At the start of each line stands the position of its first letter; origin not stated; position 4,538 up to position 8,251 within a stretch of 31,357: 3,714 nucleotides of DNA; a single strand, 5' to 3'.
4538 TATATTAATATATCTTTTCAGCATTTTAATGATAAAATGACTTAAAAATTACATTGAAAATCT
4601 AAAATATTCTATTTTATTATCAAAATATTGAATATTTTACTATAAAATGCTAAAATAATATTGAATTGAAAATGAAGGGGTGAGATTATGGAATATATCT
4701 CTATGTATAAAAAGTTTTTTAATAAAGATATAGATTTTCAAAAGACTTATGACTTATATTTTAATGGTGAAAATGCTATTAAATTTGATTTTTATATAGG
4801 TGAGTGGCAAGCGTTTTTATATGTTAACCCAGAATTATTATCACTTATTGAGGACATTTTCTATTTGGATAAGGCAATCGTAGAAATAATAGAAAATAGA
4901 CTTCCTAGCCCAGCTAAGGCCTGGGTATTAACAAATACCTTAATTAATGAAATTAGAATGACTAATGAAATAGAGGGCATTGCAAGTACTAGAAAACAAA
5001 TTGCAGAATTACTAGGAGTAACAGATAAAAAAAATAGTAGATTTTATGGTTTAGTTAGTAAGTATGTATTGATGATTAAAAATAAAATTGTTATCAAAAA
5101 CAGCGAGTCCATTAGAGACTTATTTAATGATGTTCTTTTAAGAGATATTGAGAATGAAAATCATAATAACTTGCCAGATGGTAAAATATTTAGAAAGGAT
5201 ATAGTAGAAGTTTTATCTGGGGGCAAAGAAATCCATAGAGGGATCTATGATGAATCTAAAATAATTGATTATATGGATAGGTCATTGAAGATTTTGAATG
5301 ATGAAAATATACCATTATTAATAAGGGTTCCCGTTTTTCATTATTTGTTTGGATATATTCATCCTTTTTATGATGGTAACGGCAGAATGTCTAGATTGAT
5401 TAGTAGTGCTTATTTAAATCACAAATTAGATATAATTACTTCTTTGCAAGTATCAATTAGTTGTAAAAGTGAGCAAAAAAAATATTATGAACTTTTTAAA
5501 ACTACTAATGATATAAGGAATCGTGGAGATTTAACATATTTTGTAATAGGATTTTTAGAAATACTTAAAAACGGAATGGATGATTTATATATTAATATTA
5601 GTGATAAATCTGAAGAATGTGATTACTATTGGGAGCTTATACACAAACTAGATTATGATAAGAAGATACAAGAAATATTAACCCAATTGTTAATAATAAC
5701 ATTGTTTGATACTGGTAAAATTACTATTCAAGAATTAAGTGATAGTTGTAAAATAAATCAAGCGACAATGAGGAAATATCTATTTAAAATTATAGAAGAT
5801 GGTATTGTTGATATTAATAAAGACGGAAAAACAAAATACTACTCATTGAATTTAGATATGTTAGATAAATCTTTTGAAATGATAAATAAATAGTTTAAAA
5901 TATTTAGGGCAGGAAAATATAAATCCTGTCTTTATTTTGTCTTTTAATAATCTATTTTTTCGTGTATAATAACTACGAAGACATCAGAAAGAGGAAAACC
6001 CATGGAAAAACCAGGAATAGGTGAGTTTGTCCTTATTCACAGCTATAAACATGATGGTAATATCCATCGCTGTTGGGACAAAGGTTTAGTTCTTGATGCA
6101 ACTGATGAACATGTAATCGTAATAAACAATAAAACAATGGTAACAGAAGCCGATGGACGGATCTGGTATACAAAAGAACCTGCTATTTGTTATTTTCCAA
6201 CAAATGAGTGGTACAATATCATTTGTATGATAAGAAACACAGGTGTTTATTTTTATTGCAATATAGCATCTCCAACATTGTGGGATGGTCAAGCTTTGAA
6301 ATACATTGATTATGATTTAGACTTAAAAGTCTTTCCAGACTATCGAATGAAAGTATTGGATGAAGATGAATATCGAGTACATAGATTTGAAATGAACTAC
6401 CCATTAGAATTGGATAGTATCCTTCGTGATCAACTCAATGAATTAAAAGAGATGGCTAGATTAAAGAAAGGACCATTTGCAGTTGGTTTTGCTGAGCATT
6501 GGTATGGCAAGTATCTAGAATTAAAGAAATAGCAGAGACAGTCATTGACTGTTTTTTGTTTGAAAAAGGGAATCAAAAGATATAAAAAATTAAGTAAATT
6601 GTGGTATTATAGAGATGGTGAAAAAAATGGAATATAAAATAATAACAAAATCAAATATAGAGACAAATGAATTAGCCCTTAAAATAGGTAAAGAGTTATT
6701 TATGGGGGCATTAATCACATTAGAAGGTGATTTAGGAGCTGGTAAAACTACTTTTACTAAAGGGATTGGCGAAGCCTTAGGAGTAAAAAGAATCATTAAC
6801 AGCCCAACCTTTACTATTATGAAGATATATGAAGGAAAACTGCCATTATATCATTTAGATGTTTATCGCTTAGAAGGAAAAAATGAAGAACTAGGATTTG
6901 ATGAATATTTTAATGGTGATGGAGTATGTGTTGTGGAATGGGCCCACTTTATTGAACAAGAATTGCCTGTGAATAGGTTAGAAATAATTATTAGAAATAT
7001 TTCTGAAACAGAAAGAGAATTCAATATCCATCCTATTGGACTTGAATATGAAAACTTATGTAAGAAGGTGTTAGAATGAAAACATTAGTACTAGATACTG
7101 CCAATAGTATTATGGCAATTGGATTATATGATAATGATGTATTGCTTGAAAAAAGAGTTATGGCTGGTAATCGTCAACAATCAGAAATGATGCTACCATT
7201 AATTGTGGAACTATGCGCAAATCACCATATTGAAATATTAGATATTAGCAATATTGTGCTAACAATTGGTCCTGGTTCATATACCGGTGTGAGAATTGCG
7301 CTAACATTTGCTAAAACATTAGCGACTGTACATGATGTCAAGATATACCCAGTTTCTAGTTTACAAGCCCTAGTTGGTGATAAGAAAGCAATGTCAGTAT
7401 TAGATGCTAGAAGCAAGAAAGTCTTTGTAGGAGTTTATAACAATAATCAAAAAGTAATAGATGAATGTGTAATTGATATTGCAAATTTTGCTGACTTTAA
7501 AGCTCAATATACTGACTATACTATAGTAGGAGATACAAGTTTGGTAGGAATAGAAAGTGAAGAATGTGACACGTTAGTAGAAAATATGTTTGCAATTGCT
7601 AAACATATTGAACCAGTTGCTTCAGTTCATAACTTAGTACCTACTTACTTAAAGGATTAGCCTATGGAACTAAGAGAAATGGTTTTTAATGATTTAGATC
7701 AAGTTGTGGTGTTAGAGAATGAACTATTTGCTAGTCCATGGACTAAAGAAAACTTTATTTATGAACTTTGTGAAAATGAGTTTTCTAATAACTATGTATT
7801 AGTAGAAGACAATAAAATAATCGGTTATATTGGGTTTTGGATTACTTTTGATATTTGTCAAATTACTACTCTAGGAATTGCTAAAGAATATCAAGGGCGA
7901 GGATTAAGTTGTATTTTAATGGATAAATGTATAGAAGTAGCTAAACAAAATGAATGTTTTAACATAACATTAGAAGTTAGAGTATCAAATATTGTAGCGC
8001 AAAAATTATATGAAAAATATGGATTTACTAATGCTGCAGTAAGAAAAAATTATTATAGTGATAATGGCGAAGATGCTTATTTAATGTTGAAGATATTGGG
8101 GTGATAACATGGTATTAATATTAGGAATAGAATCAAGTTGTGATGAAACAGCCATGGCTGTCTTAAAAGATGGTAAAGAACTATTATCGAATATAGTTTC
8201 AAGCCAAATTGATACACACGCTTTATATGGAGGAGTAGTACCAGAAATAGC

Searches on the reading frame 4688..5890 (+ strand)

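Call 69: search_protein_families(library=pfam, proteins=[window:4688-5890:+], max_evalue=0.001)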
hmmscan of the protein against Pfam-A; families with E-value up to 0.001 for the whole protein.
window:4688-5890:+ (401 aa): 3 families
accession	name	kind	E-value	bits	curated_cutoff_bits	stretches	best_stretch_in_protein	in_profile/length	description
PF02661.23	Fic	-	3.2e-11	44.4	24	1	156-243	20-93/93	Fic/DOC family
PF21248.3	SoFic-like_C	-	0.00014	22.5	27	0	326-385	12-71/76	Protein adenylyltransferase SoFic-like, C-terminal domain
PF13412.12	HTH_24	-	0.00061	19.8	21.9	0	336-374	9-47/48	Winged helix-turn-helix DNA-binding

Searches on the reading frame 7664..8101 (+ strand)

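Call 69: search_protein_families(library=pfam, proteins=[window:7664-8101:+], max_evalue=0.001)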
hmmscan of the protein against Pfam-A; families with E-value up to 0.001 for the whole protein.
window:7664-8101:+ (146 aa): 6 families
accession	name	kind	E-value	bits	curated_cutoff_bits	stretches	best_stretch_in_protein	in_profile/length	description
PF00583.31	Acetyltransf_1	-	9.6e-20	71.4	20.7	1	13-121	3-116/116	Acetyltransferase (GNAT) family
PF13508.13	Acetyltransf_7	-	1.4e-13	51.5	27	1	44-122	6-83/84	Acetyltransferase (GNAT) domain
PF13673.13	Acetyltransf_10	-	2.4e-13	50.6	23.6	1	30-124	20-110/128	Acetyltransferase (GNAT) domain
PF13420.13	Acetyltransf_4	-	3.4e-07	30.8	24.3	1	27-136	37-149/155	Acetyltransferase (GNAT) domain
PF08445.16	FR47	-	8.2e-05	23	22.1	1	60-127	17-81/86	FR47-like protein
PF13302.13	Acetyltransf_3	-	0.00015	22.9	25.4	1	33-122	45-138/138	Acetyltransferase (GNAT) domain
